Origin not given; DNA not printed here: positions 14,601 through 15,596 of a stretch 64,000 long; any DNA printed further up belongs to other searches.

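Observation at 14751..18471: Conserved histidine-phosphatase / DUF3090 / SCO1664-family triad (Rv2135c-Rv2134c-Rv2133c-like) outside its usual Actinobacterial context, coupled to an M20 peptidase and a zinc-ribbon ORF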

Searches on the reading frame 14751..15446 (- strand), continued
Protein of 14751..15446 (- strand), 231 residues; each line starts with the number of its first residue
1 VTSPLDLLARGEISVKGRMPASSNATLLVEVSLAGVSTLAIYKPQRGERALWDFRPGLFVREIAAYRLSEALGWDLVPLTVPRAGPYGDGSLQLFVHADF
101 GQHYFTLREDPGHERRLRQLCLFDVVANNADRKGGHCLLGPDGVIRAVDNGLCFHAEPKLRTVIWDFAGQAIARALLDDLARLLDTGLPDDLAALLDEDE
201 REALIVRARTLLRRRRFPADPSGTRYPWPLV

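Call 78: find_encoding_contigs(protein=P0101, flank=7000, max_places=1)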
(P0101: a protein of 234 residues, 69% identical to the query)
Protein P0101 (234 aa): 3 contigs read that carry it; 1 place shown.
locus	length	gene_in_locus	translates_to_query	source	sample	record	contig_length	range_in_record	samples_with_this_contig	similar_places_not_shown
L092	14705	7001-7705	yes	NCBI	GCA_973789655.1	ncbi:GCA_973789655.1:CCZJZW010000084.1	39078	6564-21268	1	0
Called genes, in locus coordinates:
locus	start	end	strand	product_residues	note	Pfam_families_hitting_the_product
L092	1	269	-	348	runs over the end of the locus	PF01636:APH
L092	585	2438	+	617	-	-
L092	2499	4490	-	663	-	PF02897:Peptidase_S9_N, PF00326:Peptidase_S9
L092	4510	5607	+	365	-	PF01149:Fapy_DNA_glyco, PF06831:H2TH, PF06827:zf-FPG_IleRS (weak)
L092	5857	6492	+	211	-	PF00300:His_Phos_1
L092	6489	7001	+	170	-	PF11290:DUF3090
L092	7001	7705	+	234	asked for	-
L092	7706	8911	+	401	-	PF00999:Na_H_Exchanger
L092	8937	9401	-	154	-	PF08818:DUF1801 (weak), PF04237:YjbR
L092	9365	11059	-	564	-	PF00749:tRNA-synt_1c, PF03950:tRNA-synt_1c_C, PF20974:tRNA-synt_1c_C2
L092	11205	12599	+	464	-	PF00158:Sigma54_activat (faint), PF07728:AAA_5 (faint)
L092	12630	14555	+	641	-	-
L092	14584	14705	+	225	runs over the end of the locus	-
